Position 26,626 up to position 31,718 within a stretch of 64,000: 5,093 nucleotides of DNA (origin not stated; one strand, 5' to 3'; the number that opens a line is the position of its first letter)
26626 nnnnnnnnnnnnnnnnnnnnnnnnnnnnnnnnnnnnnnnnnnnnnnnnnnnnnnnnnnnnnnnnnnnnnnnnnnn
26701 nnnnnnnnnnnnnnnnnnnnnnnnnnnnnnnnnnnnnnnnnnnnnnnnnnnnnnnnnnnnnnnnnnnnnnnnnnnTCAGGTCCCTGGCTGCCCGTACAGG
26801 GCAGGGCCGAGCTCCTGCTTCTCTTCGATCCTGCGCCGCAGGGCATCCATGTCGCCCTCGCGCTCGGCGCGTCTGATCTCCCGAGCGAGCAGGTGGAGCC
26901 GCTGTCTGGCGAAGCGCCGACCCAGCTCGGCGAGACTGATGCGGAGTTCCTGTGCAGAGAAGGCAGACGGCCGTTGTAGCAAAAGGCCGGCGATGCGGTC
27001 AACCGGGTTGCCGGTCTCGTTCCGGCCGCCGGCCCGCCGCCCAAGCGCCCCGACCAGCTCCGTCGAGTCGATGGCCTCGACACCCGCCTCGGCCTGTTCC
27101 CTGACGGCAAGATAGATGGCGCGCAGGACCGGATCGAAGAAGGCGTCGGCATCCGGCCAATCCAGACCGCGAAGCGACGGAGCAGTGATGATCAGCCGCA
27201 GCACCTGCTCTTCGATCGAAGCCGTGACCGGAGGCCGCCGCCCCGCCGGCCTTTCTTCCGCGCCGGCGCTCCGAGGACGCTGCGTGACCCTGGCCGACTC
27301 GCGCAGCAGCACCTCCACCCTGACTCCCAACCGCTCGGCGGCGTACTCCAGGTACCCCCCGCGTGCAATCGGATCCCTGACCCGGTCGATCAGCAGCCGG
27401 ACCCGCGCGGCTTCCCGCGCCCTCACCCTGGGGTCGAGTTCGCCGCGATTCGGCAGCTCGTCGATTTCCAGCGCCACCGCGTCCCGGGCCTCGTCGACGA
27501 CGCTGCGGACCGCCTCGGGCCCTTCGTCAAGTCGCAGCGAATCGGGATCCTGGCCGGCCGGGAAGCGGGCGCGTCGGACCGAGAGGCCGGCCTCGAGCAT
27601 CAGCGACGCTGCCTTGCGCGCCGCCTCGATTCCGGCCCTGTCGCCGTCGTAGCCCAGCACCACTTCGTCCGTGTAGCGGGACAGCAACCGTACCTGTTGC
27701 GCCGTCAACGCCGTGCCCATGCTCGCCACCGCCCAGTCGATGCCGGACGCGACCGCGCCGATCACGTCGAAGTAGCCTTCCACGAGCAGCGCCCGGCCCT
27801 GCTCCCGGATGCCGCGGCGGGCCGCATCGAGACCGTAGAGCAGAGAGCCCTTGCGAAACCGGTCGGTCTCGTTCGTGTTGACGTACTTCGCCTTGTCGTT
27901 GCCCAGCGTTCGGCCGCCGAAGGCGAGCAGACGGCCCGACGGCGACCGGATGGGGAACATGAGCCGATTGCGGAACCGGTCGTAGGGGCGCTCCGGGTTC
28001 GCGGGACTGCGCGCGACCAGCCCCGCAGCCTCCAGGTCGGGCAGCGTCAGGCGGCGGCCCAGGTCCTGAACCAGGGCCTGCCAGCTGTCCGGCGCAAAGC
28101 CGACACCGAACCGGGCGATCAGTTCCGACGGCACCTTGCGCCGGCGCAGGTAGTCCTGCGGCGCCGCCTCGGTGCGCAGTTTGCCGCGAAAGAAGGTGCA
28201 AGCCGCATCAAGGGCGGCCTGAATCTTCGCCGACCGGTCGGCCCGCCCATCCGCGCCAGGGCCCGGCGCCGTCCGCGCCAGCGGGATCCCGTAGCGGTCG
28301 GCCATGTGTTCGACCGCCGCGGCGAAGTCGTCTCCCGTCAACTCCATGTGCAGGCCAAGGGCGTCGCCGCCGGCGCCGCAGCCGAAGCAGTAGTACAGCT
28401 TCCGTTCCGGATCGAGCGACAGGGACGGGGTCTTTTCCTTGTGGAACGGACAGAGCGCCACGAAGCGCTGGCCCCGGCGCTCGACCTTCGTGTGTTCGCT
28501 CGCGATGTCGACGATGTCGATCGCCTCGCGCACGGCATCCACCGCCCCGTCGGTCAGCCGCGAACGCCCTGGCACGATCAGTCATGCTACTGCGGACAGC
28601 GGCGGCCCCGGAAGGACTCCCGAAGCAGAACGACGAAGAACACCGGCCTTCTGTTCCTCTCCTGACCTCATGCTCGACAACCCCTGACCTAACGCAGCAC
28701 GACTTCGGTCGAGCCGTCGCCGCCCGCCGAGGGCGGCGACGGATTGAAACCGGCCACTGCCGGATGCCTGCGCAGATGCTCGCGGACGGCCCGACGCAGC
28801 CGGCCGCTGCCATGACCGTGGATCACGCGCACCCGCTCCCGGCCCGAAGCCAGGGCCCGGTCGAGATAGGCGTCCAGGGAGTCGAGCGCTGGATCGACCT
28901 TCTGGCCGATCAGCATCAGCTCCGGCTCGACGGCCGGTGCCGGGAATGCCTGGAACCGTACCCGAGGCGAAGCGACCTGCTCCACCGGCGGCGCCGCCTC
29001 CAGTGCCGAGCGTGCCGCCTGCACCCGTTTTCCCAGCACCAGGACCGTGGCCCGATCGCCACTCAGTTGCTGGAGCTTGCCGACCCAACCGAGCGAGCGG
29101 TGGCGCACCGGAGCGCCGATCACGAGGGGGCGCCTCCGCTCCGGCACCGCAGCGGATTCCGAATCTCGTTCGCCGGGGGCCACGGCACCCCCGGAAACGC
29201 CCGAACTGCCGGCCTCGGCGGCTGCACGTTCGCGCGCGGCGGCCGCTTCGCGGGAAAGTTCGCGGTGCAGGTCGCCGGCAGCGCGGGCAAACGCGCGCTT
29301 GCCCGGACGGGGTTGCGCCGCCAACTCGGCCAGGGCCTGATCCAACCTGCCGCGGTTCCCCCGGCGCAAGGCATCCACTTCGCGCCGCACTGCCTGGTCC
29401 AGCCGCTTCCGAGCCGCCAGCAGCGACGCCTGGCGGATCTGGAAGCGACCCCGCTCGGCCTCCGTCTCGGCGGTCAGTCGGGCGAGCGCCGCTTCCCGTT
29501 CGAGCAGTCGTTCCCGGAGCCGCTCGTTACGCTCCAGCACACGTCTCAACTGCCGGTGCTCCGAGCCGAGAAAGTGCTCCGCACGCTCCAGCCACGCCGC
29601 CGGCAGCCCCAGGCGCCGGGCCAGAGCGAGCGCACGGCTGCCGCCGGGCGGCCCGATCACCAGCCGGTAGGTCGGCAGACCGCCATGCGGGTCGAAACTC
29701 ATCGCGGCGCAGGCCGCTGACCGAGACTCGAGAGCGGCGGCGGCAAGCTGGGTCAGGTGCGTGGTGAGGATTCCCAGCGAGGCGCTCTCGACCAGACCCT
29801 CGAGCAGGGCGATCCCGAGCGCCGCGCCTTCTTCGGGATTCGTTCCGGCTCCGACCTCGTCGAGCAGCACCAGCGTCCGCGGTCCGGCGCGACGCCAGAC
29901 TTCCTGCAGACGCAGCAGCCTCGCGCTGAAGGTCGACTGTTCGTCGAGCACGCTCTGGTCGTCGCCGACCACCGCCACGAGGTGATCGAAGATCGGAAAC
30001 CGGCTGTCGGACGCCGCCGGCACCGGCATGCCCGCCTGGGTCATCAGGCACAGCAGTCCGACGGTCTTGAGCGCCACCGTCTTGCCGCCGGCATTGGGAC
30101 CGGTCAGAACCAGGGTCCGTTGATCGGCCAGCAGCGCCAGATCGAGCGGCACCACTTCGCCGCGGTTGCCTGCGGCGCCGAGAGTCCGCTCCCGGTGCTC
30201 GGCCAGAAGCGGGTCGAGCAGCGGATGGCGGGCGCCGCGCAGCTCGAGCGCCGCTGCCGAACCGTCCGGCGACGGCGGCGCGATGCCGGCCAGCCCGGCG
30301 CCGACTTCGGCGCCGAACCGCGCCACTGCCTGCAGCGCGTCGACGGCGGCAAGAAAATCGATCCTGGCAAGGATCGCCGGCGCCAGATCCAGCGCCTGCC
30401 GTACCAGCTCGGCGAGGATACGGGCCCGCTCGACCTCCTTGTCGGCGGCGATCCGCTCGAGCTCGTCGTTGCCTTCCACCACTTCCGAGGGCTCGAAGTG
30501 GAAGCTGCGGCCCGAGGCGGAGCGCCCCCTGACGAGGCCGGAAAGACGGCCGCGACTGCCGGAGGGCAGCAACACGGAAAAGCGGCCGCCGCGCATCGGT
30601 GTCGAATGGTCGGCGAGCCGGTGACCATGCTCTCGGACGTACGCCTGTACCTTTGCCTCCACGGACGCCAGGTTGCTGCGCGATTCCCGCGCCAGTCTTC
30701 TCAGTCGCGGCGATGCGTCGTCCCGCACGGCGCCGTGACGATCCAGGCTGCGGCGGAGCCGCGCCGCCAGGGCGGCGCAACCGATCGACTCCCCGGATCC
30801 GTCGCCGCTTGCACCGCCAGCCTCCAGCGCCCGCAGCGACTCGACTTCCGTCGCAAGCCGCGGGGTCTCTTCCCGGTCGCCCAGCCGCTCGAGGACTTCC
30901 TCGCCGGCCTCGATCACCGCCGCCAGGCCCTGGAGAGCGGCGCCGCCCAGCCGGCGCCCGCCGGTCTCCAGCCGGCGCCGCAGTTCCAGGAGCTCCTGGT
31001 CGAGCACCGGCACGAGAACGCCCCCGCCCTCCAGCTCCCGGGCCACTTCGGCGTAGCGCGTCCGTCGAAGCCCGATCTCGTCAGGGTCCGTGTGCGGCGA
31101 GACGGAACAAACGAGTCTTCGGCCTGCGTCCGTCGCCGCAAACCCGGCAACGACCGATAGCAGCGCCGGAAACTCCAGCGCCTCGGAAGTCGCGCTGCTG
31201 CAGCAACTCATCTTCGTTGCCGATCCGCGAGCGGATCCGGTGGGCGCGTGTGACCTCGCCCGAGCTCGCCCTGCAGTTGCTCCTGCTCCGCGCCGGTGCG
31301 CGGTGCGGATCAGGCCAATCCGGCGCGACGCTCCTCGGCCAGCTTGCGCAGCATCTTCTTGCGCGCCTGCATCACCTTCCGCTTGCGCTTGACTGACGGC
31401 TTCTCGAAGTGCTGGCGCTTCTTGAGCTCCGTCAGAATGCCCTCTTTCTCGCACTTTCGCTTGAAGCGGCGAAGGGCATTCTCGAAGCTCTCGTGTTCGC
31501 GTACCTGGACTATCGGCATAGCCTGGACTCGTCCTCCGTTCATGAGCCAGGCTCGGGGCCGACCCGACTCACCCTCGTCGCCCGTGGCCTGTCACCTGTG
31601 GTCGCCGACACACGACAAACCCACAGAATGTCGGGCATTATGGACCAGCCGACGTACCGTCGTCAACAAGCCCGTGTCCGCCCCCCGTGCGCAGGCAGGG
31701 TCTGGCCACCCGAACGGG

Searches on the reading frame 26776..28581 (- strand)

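Call 25: search_protein_families(library=pfam, proteins=[window:26776-28581:-], max_evalue=0.00001)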
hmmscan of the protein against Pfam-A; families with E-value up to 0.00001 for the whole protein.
window:26776-28581:- (601 aa): 6 families
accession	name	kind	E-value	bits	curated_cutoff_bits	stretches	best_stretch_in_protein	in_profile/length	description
PF08275.17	DNAG_N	-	3.7e-33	114.8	26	1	130-254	1-127/128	DNA primase catalytic core, N-terminal domain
PF01807.25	Zn_ribbon_DnaG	-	9.8e-29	99.5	24.9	1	12-102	4-94/98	CHC2 zinc finger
PF13155.12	Toprim_2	-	2.6e-21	76.2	22.1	1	266-348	2-86/88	Toprim-like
PF13662.12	Toprim_4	-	7e-17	61.9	25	1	263-338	2-84/85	Toprim domain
PF01751.28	Toprim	-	8.6e-11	42.3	23.1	1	265-339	3-92/96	Toprim domain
PF13362.12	Toprim_3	-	9.4e-06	26.4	27.2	0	264-355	2-94/95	Toprim domain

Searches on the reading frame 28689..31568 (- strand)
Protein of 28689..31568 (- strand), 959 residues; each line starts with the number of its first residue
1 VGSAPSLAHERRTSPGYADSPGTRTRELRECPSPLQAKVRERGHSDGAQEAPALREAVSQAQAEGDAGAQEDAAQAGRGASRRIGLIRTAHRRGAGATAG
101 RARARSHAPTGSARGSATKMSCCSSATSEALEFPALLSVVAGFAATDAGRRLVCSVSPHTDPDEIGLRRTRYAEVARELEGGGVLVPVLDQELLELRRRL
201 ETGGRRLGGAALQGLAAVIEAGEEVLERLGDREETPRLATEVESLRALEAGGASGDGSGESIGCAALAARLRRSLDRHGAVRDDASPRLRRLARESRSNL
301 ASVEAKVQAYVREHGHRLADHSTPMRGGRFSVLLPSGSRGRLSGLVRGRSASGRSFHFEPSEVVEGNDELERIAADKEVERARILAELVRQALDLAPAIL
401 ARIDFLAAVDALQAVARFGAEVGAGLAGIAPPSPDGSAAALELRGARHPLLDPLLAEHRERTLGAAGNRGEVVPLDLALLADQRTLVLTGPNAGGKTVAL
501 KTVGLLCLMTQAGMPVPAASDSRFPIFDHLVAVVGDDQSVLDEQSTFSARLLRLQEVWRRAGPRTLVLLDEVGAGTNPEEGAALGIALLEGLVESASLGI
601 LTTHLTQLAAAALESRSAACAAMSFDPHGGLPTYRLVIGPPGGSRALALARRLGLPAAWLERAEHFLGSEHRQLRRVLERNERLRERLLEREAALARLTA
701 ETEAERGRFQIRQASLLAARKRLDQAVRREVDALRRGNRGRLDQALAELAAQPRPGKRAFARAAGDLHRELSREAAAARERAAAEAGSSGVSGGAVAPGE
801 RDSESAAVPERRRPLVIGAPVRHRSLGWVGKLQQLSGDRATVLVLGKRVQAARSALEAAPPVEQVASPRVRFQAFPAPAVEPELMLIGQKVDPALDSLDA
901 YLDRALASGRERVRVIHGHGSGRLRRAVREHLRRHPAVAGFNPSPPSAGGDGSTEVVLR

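Call 91: search_protein_families(library=pfam, proteins=[window:28689-31568:-], max_evalue=0.0001)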
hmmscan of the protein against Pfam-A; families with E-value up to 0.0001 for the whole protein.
window:28689-31568:- (959 aa): 2 families
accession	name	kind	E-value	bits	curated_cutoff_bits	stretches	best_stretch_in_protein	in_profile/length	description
PF00488.27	MutS_V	-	7.7e-27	94.9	30.2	1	487-666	2-183/188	MutS domain V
PF01713.27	Smr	-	9.9e-21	74.1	25.7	1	886-959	3-77/77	Smr domain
